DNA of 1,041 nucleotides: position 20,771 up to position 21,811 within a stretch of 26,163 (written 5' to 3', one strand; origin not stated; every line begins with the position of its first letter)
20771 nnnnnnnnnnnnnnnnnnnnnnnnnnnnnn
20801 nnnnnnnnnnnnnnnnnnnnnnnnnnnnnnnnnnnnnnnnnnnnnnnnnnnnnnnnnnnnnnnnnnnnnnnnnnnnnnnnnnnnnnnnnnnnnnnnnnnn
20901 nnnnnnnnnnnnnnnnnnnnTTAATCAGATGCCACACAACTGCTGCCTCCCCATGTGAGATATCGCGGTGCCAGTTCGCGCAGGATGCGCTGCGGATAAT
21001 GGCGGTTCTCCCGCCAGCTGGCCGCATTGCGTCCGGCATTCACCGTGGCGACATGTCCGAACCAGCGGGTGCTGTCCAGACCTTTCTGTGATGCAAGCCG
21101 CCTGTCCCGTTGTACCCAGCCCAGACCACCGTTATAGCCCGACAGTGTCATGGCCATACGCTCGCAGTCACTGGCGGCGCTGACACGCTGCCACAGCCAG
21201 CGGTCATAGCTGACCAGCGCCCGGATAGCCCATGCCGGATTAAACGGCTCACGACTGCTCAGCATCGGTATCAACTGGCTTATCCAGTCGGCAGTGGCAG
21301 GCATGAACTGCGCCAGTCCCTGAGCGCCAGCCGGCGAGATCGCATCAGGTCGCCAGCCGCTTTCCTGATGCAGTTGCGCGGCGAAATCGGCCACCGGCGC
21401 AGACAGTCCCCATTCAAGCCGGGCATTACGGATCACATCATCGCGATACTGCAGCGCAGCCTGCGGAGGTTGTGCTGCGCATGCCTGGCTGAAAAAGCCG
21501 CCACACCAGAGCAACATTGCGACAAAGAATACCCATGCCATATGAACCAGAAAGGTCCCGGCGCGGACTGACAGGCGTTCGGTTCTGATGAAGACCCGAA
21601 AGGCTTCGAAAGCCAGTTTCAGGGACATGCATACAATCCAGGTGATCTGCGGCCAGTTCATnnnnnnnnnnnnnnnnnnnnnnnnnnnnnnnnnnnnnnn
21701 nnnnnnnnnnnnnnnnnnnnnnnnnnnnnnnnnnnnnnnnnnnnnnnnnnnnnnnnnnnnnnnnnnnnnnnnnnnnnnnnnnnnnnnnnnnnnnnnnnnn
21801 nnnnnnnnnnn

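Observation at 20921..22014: Lytic-transglycosylase endolysin with an N-terminal hydrophobic segment, coupled to a holin-like gene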

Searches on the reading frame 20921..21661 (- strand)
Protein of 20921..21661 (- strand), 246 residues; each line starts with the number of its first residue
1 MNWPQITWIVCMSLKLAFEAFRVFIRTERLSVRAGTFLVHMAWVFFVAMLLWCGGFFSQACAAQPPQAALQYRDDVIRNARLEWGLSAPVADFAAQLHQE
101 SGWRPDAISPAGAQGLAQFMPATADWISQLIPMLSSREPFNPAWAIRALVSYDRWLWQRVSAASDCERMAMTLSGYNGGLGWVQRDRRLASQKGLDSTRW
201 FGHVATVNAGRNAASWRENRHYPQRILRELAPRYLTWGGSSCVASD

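Call 4: search_protein_families(library=pfam, proteins=[window:20921-21661:-], max_evalue=0.01)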
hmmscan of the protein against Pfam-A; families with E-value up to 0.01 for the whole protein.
window:20921-21661:- (246 aa): 1 family
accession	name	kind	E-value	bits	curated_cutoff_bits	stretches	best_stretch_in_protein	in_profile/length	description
PF01464.25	SLT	-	1.8e-14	53.8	21.3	1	97-193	21-111/117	Transglycosylase SLT domain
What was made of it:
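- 20924..21475 (-): Predicted mature periplasmic lytic transglycosylase, residues 63-246 (Pfam SLT domain = residues 97-193 = 21083-21373). Pfam SLT, E=1.8e-14 (call 4).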

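Call 5: search_protein_families(library=phrogs, proteins=[window:20921-21661:-], max_evalue=0.001)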
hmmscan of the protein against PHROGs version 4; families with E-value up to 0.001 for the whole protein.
window:20921-21661:- (246 aa): 5 families
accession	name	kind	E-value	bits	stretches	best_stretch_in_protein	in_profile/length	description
phrog_669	-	lysis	8.2e-69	233.3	1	1-243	862-1074/1946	endolysin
phrog_342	-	head and packaging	1.1e-10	41.3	1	74-197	16-130/1235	internal virion protein with endolysin domain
phrog_2013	-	tail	1.9e-10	41.1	1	65-226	460-585/657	lytic tail protein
phrog_28504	-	tail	1e-06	28.8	1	89-184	247-331/597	lytic tail fiber protein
phrog_13449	-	other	4.7e-05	24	1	96-215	28-140/269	transglycosylase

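Call 9: search_dna_similar(query=window:20921-21661:-, collection=phages, mode=protein, max_rows=40, rows=spread)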
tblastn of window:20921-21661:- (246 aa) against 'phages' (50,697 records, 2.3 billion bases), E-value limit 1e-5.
Records with a match: 283; places in all: 283; records where one place covers at least 80% of the query: 13.
Best place of each record, by identity: >=99% 1; 60-80% 52; <60% 230.
By first word of the organism name: Ralstonia 97; Pseudomonas 94; Vibrio 40; Burkholderia 13; Bordetella 11; Escherichia 4; Stenotrophomonas 3; Klebsiella 2; Bacteriophage 2; Acinetobacter 2; and 15 more.
By host as written in the record: Ralstonia solanacearum 66; Pseudomonas aeruginosa 45; - 25; Pseudomonas aeruginosa PAO1 20; Vibrio parahaemolyticus 14; Bordetella bronchiseptica ATCC 10580 9; Burkholderia sp. 7; Ralstonia solanacearum Race 3, Biovar 1 6; and 72 more.
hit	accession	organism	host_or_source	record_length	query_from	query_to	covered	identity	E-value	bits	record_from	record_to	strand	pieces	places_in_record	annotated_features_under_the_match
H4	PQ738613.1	Escherichia phage PhiKM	Escherichia coli (uropathogenic)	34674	1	245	100%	100.0%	4e-150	468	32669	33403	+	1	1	lytic murein transglycosylase | putative lipoprotein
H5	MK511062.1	Pseudomonas phage vB_Pae_CF127b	Pseudomonas aeruginosa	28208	72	242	70%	60.5%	1e-59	208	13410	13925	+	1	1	lytic murein transglycosylase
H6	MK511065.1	Pseudomonas phage vB_Pae_BR141c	Pseudomonas aeruginosa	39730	72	242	70%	60.5%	1e-59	208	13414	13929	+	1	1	lytic murein transglycosylase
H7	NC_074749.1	Pseudomonas phage vB_Pae-SS2019XII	Pseudomonas aeruginosa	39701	72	242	70%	60.5%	2e-59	207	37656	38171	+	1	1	lysin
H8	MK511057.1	Pseudomonas phage vB_Pae_CF5a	Pseudomonas aeruginosa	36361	72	242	70%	60.5%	3e-59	207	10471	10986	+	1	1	lytic murein transglycosylase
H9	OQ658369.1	Pseudomonas phage sp.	Pseudomonas aeruginosa PACL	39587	72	242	70%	60.5%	3e-59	207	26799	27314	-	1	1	hypothetical protein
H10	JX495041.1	Pseudomonas phage JD18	-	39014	72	242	70%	60.5%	6e-59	206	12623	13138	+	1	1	transglycosylase SLT domain protein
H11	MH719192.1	Pseudomonas phage Ps56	Pseudomonas aeruginosa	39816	72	242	70%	59.9%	5e-59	206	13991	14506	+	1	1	endolysin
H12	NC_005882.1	Burkholderia phage BcepMu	-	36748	72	238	68%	60.7%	2e-62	216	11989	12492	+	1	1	endolysin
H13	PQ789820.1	Burkholderia phage vB_E427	Burkholderia sp.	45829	72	238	68%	60.7%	8e-62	214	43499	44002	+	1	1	transglycosylase SLT domain-containing protein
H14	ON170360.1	Ralstonia phage YO384_1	Ralstonia solanacearum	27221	72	238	68%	51.8%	2e-37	144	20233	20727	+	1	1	record has no annotation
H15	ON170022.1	Ralstonia phage YO004_1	Ralstonia solanacearum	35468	72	238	68%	51.2%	1e-38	148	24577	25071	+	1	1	record has no annotation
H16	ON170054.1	Ralstonia phage YO019_1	Ralstonia solanacearum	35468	72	238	68%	51.2%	1e-38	148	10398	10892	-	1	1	record has no annotation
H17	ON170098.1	Ralstonia phage YO051_1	Ralstonia solanacearum A4973/3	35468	72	238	68%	51.2%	1e-38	148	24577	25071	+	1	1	record has no annotation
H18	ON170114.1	Ralstonia phage YO065_1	Ralstonia solanacearum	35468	72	238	68%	51.2%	1e-38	148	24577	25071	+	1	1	record has no annotation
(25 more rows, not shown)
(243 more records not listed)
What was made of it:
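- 20924..21475 (-): 60.7% identical to the BcepMu gp22 catalytic domain (call 9).
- Closest known: Burkholderia phage BcepMu lysis cassette gp21-gp25. Same: The catalytic domains are 60.7% identical (call 9).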

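Call 11: get_annotated_region(hit=H12, flank=2500)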
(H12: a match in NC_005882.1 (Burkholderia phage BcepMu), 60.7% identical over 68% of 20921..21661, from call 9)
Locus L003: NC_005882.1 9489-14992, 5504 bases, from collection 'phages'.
description: Burkholderia cenocepacia phage BcepMu, complete genome.
organism: Burkholderia phage BcepMu (NCBI taxid 2881392)
taxonomy: Viruses; Duplodnaviria; Heunggongvirae; Uroviricota; Caudoviricetes; Bcepmuvirus; Bcepmuvirus bcepMu
host: -; source: -; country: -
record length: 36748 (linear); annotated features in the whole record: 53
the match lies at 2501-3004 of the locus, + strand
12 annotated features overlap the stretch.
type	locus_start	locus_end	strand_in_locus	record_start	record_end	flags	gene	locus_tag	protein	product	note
CDS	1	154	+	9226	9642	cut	-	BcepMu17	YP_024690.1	helix-turn-helix transcriptional regulator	cro/cI repressor transcription regulator; supported by IST data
CDS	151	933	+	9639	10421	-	-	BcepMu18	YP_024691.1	membrane protein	-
CDS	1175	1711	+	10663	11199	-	-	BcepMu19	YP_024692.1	gp19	conserved hypothetical protein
CDS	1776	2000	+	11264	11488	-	-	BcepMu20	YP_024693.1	gp20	-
CDS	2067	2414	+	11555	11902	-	-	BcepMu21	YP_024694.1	holin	-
CDS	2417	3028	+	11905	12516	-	-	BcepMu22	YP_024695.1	endolysin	putative soluble lytic murein transglycosylase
CDS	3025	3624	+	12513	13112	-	-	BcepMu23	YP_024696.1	Rz-like spanin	Rz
CDS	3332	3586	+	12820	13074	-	-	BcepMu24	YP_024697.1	gp24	Rz1, out of frame, embedded proline-rich protein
CDS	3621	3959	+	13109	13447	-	-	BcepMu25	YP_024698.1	lipoprotein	putative inner membrane protein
CDS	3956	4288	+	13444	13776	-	-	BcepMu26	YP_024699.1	gp26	conserved hypothetical protein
CDS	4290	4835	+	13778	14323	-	-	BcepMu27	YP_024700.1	terminase small subunit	TerS; similar to FluMu HI1499; supported by IST data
CDS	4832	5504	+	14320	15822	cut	-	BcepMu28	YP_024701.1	gp28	Mu portal protein gp28TerL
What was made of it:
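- On Two-component spanin (Rz/Rz1): The o-spanin has no family hit, so it rests on features and on synteny with BcepMu gp24 (call 11).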

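Call 19: find_homologous_proteins(query=window:20921-21661:-, max_evalue=1e-20)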
Query window:20921-21661:- (246 aa): 1951 proteins with E <= 1e-20 among 2606 candidates; the best 120 are listed.
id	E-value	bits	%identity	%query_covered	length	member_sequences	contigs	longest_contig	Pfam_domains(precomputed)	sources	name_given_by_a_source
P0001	3.0e-153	527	94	100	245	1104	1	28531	PF01464.26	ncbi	ncbi:TPA: transglycosylase SLT domain-containing protein [Escherichia coli]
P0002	2.0e-144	498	94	95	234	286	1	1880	PF01464.26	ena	-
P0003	7.7e-142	489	85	99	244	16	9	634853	PF01464.26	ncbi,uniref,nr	ncbi:transglycosylase SLT domain-containing protein [Escherichia coli]|uniref:transglycosylase SLT d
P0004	7.0e-141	486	92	94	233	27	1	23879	PF01464.26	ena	-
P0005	1.9e-127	442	92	85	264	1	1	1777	PF01464.26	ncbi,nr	ncbi:transglycosylase SLT domain-containing protein [Escherichia coli]|nr:transglycosylase SLT domai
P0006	9.2e-126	437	86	96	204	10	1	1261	PF01464.26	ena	-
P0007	3.1e-125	435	87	95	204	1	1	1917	PF01464.26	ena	-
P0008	4.0e-124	431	80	100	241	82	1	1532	PF01464.26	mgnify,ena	mgnify:FL=1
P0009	3.8e-123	428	83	96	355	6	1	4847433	PF01464.26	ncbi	-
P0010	7.3e-123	427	80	99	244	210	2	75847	PF01464.26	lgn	-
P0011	1.2e-121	423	78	99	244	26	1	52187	PF01464.26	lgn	-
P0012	1.7e-121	423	79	99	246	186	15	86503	PF01464.26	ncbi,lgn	-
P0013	3.4e-121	422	78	99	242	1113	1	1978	PF01464.26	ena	-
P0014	5.3e-121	421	78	99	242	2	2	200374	PF01464.26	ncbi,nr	ncbi:transglycosylase SLT domain-containing protein [Salmonella enterica subsp. enterica serovar Abo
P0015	2.1e-120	419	78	100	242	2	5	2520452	PF01464.26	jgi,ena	-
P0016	2.1e-120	419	100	75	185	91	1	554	PF01464.26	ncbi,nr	ncbi:transglycosylase SLT domain-containing protein, partial [Escherichia coli]|nr:transglycosylase 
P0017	2.7e-120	419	78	99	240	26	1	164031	PF01464.26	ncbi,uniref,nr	ncbi:transglycosylase SLT domain-containing protein [Pantoea agglomerans]|uniref:transglycosylase SL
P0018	3.3e-119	415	77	99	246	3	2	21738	PF01464.26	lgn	-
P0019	4.1e-119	415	77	99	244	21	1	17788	PF01464.26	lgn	-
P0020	1.1e-118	413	77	99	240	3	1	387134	PF01464.26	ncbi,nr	ncbi:transglycosylase SLT domain-containing protein [Serratia marcescens]|nr:transglycosylase SLT do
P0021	4.3e-118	411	77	99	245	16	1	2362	PF01464.26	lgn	-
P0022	1.1e-117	410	99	74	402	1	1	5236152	PF01464.26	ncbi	-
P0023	3.2e-116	405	75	99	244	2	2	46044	PF01464.26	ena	-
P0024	9.4e-114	397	71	99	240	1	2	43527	PF01464.26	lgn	-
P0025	1.0e-111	391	100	70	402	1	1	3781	PF01464.26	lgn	-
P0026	3.9e-111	389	84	81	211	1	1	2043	PF01464.26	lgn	-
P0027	4.2e-110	385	91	75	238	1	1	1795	PF01464.26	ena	-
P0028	4.3e-110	385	70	98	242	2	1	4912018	PF01464.26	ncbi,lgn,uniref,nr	ncbi:transglycosylase SLT domain-containing protein [Pectobacterium colocasium]|uniref:transglycosyl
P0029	6.9e-110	385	70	98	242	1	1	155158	PF01464.26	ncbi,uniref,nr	ncbi:lytic murein transglycosylase [Pectobacterium brasiliense]|uniref:transglycosylase SLT domain-c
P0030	3.5e-109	382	70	99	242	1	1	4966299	PF01464.26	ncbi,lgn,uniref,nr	ncbi:lytic murein transglycosylase [Pectobacterium brasiliense]|uniref:transglycosylase SLT domain-c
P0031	3.8e-109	382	70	98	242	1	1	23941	PF01464.26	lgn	-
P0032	6.0e-109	382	83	77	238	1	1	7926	PF01464.26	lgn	-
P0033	1.3e-108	380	71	98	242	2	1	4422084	PF01464.26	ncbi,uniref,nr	ncbi:transglycosylase SLT domain-containing protein [Pectobacterium parmentieri]|uniref:Lytic murein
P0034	1.4e-108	380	71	99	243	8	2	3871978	PF01464.26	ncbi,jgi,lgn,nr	ncbi:Membrane-bound lytic murein transglycosylase F [Arsenophonus nasoniae]|nr:Membrane-bound lytic 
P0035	3.8e-108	379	69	100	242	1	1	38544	PF01464.26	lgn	-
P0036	1.3e-107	377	69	100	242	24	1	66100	PF01464.26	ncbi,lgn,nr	ncbi:lytic murein transglycosylase [Pectobacterium carotovorum]|nr:lytic murein transglycosylase [Pe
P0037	2.1e-107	376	69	100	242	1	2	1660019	PF01464.26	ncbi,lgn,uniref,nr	ncbi:transglycosylase SLT domain-containing protein [Pectobacterium brasiliense]|uniref:transglycosy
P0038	2.3e-107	376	69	99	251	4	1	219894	PF01464.26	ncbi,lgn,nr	ncbi:transglycosylase SLT domain-containing protein [Salmonella enterica subsp. enterica serovar Bon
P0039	2.6e-107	376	71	99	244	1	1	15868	PF01464.26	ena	-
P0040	3.5e-107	376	69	98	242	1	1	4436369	PF01464.26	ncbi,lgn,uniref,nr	ncbi:transglycosylase SLT domain-containing protein [Pectobacterium brasiliense]|uniref:transglycosy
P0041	4.1e-107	375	69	100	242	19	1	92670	PF01464.26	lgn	-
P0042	6.1e-107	375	68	98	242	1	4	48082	PF01464.26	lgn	-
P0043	7.4e-107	375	68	99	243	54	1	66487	PF01464.26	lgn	-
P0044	1.2e-106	374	70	98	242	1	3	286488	PF01464.26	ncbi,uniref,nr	ncbi:transglycosylase SLT domain-containing protein [Pectobacterium aroidearum]|uniref:Transglycosyl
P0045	2.5e-106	373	68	99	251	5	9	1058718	PF01464.26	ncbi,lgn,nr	ncbi:transglycosylase SLT domain-containing protein [Salmonella enterica]|nr:transglycosylase SLT do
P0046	8.7e-106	371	67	99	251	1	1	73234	PF01464.26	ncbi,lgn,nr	ncbi:lytic transglycosylase domain-containing protein [Salmonella enterica]|nr:lytic transglycosylas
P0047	2.0e-105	370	68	99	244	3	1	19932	PF01464.26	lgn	-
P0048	2.6e-105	370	69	99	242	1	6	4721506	PF01464.26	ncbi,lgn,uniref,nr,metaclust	ncbi:transglycosylase SLT domain-containing protein [Dickeya dianthicola]|uniref:transglycosylase SL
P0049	7.4e-105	368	67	99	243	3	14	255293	PF01464.26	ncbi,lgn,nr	ncbi:lytic transglycosylase domain-containing protein [Salmonella enterica subsp. enterica serovar M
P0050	7.9e-105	368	68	99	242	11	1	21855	PF01464.26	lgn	-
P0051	9.9e-105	368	68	99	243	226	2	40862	PF01464.26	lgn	-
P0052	3.0e-104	366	67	99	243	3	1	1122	PF01464.26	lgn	-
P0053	4.5e-104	366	67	99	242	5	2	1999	PF01464.26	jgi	jgi:soluble lytic murein transglycosylase-like protein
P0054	4.8e-104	365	67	99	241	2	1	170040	PF01464.26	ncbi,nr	ncbi:lytic transglycosylase domain-containing protein [Salmonella enterica]|nr:lytic transglycosylas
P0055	5.5e-104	365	81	78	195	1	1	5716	PF01464.26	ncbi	ncbi:transglycosylase SLT domain-containing protein, partial [Dickeya undicola]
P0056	5.6e-104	365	67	99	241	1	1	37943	PF01464.26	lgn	-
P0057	8.1e-104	365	67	99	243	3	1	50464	PF01464.26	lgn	-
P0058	9.2e-104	365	67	99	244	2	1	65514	PF01464.26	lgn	-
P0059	1.1e-103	364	67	100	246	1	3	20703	PF01464.26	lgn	-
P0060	1.6e-103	364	83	77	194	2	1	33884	PF01464.26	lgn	-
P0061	1.9e-103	364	67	100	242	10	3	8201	PF01464.26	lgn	-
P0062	1.9e-103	364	87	73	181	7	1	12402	PF01464.26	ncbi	ncbi:lytic murein transglycosylase, partial [Morganella morganii]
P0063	2.2e-103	363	69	99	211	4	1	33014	PF01464.26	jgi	-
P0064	2.6e-103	363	67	99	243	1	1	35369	PF01464.26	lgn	-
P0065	2.8e-103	363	66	99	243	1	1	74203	PF01464.26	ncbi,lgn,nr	ncbi:lytic transglycosylase domain-containing protein [Salmonella enterica subsp. diarizonae serovar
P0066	2.9e-103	363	99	66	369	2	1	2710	PF01464.26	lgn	-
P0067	3.2e-103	363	68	99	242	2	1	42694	PF01464.26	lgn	-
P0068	3.3e-103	363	69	98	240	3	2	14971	PF01464.26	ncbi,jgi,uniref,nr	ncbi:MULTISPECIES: transglycosylase SLT domain-containing protein [unclassified Serratia (in: entero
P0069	3.7e-103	363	68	99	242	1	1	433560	PF01464.26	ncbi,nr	ncbi:lytic transglycosylase domain-containing protein [Salmonella enterica]|nr:lytic transglycosylas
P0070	3.8e-103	363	68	99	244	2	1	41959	PF01464.26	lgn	-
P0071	4.7e-103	362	68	99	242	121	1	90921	PF01464.26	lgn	-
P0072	5.6e-103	362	67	99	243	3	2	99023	PF01464.26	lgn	-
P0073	5.8e-103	362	66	99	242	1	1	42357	PF01464.26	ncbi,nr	ncbi:transglycosylase SLT domain-containing protein [Salmonella enterica subsp. enterica]|nr:transgl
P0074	6.0e-103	362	66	99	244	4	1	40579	PF01464.26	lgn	-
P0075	6.2e-103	362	66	99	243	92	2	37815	PF01464.26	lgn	-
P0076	8.9e-103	361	65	99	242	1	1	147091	PF01464.26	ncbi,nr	ncbi:transglycosylase SLT domain-containing protein [Salmonella enterica]|nr:transglycosylase SLT do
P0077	9.2e-103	361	65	99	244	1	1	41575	PF01464.26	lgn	-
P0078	1.1e-102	361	66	99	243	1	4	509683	PF01464.26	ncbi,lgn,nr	ncbi:transglycosylase SLT domain-containing protein [Salmonella enterica]|nr:transglycosylase SLT do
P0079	1.3e-102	361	66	99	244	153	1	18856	PF01464.26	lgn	-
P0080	1.3e-102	361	66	99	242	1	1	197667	PF01464.26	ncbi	ncbi:TPA: transglycosylase SLT domain-containing protein [Salmonella enterica]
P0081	1.5e-102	361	66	99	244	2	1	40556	PF01464.26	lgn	-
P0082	1.6e-102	360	66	99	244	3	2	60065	PF01464.26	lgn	-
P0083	1.7e-102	360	66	99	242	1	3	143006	PF01464.26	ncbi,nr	ncbi:TPA: transglycosylase SLT domain-containing protein [Salmonella enterica subsp. enterica serova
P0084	1.7e-102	360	66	99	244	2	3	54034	PF01464.26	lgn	-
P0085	2.1e-102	360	67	99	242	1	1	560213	PF01464.26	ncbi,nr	ncbi:transglycosylase SLT domain-containing protein [Salmonella enterica]|nr:transglycosylase SLT do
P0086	3.5e-102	359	66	99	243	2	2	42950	PF01464.26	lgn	-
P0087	3.7e-102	359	66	99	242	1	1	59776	PF01464.26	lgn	-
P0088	6.0e-102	359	67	99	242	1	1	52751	PF01464.26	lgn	-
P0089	6.4e-102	358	79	77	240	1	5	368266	PF01464.26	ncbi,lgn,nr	ncbi:lytic transglycosylase domain-containing protein [Salmonella enterica]|nr:lytic transglycosylas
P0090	8.5e-102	358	67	99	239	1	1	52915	PF01464.26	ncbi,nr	ncbi:transglycosylase SLT domain-containing protein [Salmonella enterica subsp. arizonae]|nr:transgl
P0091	9.3e-102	358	66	99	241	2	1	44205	PF01464.26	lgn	-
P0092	9.4e-102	358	67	99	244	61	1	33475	PF01464.26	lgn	-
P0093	1.5e-101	357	66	99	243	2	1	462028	PF01464.26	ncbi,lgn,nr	ncbi:lytic transglycosylase domain-containing protein [Salmonella enterica]|nr:lytic transglycosylas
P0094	1.7e-101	357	66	99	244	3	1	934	PF01464.26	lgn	-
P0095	1.7e-101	357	66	99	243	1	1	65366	PF01464.26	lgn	-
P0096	1.8e-101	357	66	99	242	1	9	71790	PF01464.26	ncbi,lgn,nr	ncbi:transglycosylase SLT domain-containing protein [Salmonella enterica]|nr:transglycosylase SLT do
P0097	1.8e-101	357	66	99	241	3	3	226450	PF01464.26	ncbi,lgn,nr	ncbi:transglycosylase SLT domain-containing protein [Salmonella enterica]|nr:transglycosylase SLT do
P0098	1.9e-101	357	66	99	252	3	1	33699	PF01464.26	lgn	-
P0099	7.0e-101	355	66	99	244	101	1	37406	PF01464.26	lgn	-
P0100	8.5e-101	355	66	99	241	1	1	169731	PF01464.26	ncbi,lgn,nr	ncbi:transglycosylase SLT domain-containing protein [Salmonella enterica]|nr:transglycosylase SLT do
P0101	1.0e-100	355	78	86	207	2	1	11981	PF01464.26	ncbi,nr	ncbi:transglycosylase SLT domain-containing protein, partial [Salmonella enterica subsp. enterica se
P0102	1.3e-100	354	74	86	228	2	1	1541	PF01464.26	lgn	-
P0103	1.7e-100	354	70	90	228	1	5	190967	PF01464.26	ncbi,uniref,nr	ncbi:lytic transglycosylase domain-containing protein [Salmonella enterica]|uniref:Transglycosylase 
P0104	2.0e-100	354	88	72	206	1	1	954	PF01464.26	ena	-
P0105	5.4e-100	352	66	99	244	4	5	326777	PF01464.26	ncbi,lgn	ncbi:TPA: transglycosylase SLT domain-containing protein [Salmonella enterica subsp. diarizonae]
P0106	9.2e-100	351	65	99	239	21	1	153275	PF01464.26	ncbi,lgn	-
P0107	1.7e-99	351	65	99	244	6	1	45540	PF01464.26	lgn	-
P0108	2.2e-99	350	63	99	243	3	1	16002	PF01464.26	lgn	-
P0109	3.3e-99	350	65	99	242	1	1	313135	PF01464.26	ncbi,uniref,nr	ncbi:lytic murein transglycosylase [Morganella morganii]|uniref:Lytic murein transglycosylase n=1 Ta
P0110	7.2e-99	348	75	79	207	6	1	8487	PF01464.26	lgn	-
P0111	4.2e-98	346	65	99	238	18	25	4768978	PF01464.26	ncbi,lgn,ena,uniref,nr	ncbi:transglycosylase SLT domain-containing protein [Escherichia coli]|uniref:transglycosylase SLT d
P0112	5.0e-98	346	78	71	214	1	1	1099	PF01464.26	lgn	-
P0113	1.0e-97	345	77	70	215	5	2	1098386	PF01464.26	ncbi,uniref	ncbi:transglycosylase SLT domain-containing protein [Brenneria goodwinii]|uniref:transglycosylase SL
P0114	1.8e-97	344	66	99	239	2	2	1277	PF01464.26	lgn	-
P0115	3.0e-97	343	79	74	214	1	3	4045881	PF01464.26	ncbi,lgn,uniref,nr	ncbi:putative soluble lytic transglycosylase fused to an ABC-type amino acid-binding protein|uniref:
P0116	3.8e-97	343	77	75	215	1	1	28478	PF01464.26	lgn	-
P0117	8.4e-97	342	78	70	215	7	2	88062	PF01464.26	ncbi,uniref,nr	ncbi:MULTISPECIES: transglycosylase SLT domain-containing protein [unclassified Brenneria]|uniref:tr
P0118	3.2e-96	340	75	77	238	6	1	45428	PF01464.26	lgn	-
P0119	3.5e-96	340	78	74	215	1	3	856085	PF01464.26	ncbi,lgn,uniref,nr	ncbi:transglycosylase SLT domain-containing protein [Pectobacterium brasiliense]|uniref:transglycosy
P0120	1.5e-95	338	76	77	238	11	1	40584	PF01464.26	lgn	-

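Call 28: search_protein_families(library=pfam, proteins=[L003:3621-3959:+], max_evalue=10)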
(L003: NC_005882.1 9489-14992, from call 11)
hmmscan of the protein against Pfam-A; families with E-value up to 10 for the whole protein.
L003:3621-3959:+ (112 aa): 1 family
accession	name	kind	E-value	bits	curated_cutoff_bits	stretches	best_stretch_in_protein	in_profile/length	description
PF23562.2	AMP-binding_C_3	-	0.053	14.3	20.8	1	27-90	43-108/124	AMP-binding enzyme C-terminal domain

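Call 35: search_protein_families(library=phrogs, proteins=[L003:3621-3959:+], max_evalue=1)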
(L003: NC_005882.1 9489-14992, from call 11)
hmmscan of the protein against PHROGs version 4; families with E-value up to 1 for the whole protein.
L003:3621-3959:+ (112 aa): 6 families
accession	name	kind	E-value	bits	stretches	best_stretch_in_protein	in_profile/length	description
phrog_462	-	other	9.3e-31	107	1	1-111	5-98/101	lipoprotein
phrog_1863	-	unknown function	0.029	15.3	1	10-60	7-55/97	-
phrog_13707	-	unknown function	0.12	13.5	1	12-58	34-79/89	-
phrog_23267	-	unknown function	0.26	11.8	1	68-105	48-85/282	-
phrog_34146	-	unknown function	0.27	12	1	53-102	88-136/144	-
phrog_23391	-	unknown function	0.59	11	0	13-57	4-40/53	-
